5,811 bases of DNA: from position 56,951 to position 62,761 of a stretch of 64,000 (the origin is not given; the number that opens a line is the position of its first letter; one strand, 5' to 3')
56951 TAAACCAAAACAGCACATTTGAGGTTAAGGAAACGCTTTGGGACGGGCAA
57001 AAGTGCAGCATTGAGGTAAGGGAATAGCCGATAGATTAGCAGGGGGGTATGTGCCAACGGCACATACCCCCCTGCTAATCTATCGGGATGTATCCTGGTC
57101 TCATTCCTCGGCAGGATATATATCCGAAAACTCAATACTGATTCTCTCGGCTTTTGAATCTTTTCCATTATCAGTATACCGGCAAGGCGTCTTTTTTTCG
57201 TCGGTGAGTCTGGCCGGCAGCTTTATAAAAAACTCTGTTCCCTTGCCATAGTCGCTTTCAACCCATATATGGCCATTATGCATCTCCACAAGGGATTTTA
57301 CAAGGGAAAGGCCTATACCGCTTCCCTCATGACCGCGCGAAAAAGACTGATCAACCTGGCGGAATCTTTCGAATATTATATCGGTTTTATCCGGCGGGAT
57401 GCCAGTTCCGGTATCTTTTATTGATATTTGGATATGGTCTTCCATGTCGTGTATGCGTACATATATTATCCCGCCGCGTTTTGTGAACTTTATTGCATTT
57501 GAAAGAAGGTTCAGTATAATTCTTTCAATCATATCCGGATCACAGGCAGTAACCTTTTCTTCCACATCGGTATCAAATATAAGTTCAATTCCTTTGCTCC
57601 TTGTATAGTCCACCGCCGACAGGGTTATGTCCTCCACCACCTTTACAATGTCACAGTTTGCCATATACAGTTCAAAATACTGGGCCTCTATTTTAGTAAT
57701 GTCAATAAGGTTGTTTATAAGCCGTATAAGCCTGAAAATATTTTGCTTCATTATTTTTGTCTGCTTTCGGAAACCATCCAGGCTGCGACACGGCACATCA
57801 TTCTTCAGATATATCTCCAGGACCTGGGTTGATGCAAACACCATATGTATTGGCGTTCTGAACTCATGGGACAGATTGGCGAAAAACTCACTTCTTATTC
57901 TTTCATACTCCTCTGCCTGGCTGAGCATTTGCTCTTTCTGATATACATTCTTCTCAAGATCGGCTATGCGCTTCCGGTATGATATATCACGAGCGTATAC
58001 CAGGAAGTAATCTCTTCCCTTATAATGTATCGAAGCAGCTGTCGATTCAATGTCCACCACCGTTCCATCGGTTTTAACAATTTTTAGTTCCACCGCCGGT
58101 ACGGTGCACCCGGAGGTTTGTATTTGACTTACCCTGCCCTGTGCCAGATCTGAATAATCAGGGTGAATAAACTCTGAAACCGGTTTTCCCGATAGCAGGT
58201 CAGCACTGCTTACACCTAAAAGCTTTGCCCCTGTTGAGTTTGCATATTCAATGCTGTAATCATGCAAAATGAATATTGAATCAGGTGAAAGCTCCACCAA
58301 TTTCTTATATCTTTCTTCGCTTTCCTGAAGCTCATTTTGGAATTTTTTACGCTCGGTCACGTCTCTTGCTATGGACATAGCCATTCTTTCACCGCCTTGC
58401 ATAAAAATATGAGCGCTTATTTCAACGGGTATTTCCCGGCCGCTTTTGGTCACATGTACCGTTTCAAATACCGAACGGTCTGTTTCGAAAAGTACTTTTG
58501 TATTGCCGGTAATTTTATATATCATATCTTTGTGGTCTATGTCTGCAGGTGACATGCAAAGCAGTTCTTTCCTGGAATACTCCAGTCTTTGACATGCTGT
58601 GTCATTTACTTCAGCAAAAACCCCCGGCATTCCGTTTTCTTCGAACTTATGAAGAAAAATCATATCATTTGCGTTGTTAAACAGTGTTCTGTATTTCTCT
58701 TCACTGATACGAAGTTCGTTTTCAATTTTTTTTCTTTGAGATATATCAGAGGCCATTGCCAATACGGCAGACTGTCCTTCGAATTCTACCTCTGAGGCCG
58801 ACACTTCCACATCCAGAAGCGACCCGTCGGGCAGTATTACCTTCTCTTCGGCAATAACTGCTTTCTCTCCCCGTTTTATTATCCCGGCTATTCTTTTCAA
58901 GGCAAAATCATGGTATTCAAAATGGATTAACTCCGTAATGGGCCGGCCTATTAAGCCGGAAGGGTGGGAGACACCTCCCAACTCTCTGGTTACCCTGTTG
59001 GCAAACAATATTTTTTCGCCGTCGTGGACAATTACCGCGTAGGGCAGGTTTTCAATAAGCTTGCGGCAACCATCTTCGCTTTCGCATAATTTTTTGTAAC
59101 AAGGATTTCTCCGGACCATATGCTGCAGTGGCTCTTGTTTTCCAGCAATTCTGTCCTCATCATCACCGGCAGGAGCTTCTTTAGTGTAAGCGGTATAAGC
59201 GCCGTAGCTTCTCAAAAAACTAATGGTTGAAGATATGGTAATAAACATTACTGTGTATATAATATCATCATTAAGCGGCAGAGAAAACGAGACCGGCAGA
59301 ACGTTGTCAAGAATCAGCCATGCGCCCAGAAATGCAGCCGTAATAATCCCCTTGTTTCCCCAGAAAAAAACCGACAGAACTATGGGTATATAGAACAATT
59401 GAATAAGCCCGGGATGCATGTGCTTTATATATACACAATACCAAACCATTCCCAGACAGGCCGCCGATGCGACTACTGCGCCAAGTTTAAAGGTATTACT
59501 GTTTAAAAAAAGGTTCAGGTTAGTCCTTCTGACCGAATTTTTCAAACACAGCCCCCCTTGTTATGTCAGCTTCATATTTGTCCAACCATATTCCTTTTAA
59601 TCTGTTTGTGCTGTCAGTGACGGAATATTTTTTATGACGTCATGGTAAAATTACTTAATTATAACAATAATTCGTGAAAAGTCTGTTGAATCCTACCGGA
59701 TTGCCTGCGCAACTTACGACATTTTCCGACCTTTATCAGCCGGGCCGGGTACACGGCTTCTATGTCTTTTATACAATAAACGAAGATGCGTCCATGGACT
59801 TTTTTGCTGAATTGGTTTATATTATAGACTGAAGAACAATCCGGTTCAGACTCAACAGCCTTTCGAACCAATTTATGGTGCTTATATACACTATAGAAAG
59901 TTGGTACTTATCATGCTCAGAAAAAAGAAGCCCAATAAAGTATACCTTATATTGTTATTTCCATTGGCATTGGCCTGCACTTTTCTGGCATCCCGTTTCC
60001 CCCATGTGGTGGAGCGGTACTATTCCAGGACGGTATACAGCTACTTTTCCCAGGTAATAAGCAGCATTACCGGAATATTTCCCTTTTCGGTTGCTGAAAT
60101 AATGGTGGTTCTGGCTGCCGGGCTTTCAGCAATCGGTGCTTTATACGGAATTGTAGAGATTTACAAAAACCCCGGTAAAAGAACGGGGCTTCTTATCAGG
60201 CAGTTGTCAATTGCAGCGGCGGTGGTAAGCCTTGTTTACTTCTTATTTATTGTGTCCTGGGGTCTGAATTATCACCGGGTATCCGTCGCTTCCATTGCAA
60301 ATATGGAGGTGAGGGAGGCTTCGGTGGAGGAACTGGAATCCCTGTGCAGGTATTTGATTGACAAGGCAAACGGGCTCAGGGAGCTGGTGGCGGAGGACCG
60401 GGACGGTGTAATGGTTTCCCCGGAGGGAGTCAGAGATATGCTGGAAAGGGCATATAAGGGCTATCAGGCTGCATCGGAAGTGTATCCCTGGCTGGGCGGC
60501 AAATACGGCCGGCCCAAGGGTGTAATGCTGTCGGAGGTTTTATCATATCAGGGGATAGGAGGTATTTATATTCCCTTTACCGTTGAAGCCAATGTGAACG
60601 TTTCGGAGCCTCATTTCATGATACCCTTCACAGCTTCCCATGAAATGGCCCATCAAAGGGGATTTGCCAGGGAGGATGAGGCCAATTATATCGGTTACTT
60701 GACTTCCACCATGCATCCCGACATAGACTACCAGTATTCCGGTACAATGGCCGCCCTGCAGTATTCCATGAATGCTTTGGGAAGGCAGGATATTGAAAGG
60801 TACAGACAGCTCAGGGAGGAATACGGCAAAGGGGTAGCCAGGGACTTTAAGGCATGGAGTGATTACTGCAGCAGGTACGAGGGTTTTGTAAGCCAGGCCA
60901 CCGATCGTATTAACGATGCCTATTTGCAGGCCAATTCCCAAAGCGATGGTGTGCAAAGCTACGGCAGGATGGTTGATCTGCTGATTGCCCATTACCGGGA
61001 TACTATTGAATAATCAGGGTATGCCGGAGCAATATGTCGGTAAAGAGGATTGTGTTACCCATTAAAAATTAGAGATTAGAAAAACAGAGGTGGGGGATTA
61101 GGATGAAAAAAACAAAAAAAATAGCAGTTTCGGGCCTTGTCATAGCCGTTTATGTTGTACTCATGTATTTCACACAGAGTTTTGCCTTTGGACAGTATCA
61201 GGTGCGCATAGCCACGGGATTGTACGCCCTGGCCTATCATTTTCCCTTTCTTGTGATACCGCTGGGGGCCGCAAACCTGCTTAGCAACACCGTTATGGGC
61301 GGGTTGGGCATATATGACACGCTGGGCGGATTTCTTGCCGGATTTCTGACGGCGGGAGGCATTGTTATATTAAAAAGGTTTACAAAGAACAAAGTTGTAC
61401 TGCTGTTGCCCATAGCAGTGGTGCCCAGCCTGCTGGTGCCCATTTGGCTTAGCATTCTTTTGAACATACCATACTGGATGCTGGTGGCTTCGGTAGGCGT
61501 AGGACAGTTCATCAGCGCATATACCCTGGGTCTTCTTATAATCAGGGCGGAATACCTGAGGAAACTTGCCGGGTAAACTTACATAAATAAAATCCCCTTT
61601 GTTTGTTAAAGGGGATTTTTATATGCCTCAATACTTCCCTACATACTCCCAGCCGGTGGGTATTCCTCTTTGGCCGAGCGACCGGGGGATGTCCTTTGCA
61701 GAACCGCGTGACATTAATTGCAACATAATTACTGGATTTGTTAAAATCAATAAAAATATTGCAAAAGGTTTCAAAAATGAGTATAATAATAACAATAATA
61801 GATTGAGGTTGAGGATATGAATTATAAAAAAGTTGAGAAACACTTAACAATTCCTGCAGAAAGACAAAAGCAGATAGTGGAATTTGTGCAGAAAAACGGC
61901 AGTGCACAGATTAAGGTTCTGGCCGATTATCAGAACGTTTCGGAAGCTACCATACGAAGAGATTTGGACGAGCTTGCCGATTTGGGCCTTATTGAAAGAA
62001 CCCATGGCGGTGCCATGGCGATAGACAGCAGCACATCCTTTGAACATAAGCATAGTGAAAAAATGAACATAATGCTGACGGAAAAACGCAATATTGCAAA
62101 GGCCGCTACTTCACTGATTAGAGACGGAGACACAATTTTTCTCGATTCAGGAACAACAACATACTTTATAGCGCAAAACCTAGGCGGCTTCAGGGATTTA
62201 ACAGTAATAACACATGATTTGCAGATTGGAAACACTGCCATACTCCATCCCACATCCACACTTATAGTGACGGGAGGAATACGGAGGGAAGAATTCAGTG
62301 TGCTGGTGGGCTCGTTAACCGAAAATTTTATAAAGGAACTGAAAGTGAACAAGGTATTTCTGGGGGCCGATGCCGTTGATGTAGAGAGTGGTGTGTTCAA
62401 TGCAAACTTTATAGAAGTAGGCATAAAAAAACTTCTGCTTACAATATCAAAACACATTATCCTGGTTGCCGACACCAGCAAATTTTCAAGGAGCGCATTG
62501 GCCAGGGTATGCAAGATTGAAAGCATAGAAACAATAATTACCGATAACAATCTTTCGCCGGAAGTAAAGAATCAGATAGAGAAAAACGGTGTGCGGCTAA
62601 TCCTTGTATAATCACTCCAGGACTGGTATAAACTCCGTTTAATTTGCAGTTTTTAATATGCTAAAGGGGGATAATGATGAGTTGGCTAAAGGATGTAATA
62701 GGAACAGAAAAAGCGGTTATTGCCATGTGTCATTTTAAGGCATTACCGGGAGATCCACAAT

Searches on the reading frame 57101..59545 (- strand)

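Call 42: search_protein_families(library=pfam, max_evalue=0.00001, proteins=[window:57101-59545:-])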
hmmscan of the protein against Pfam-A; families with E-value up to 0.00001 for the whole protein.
window:57101-59545:- (814 aa): 7 families
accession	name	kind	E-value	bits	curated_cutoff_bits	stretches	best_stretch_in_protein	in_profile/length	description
PF02518.31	HATPase_c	-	5.4e-35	120.6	26.4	1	669-779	2-110/111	Histidine kinase-, DNA gyrase B-, and HSP90-like ATPase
PF13426.13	PAS_9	-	7e-26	90.9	27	2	421-522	1-102/103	PAS domain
PF00989.32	PAS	-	3.9e-25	88.5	22.6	2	411-521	1-113/113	PAS fold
PF13188.13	PAS_8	-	1.6e-19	69.5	21.8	1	411-461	1-51/65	PAS domain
PF08447.18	PAS_3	-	5.5e-11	43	25.6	0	434-510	3-80/89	PAS fold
PF00512.31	HisKA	-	6e-11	42.7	26.9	1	551-621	2-65/66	His Kinase A (phospho-acceptor) domain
PF08448.16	PAS_4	-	3.1e-09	37.5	23.1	0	418-526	2-110/110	PAS fold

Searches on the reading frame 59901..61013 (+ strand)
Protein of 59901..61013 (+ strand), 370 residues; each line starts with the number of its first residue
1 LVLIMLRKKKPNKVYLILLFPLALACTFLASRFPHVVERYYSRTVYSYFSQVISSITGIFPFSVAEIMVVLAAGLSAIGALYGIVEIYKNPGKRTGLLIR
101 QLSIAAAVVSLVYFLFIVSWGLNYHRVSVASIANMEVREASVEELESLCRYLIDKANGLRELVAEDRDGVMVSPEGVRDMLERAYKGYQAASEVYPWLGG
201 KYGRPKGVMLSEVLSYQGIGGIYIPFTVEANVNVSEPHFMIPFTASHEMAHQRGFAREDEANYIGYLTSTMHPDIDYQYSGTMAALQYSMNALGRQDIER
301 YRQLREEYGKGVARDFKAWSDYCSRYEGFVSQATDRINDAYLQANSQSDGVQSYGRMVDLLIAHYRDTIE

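Call 67: search_protein_families(library=pfam, max_evalue=0.00001, proteins=[window:59901-61013:+])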
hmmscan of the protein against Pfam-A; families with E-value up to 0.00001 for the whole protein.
window:59901-61013:+ (370 aa): 1 family
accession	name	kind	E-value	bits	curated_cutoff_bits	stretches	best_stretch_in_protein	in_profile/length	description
PF12725.13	DUF3810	-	2.7e-104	349.3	28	1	41-362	1-311/311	Protein of unknown function (DUF3810)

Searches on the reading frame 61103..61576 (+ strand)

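Call 67: search_protein_families(library=pfam, max_evalue=0.00001, proteins=[window:61103-61576:+])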
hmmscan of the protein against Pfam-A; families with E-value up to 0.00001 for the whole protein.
window:61103-61576:+ (157 aa): 1 family
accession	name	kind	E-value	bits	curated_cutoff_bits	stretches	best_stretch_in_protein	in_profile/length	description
PF06177.16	QueT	-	9.8e-28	97.7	33.7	1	7-149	1-138/141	QueT transporter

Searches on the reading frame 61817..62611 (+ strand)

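Call 67: search_protein_families(library=pfam, max_evalue=0.00001, proteins=[window:61817-62611:+])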
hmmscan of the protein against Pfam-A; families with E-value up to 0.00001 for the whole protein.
window:61817-62611:+ (264 aa): 4 families
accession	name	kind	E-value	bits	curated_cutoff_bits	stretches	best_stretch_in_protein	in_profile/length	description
PF00455.28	DeoRC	-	2e-47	161.5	31.8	1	88-244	4-160/160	DeoR C terminal sensor domain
PF08220.18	HTH_DeoR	-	1.9e-18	66.3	21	1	16-71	1-56/57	DeoR-like helix-turn-helix domain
PF08279.18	HTH_11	-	2.8e-07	30.7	25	1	16-63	1-50/55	HTH domain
PF01008.23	IF-2B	-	5.9e-06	26.1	22.4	1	61-226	64-223/280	Initiation factor 2 subunit family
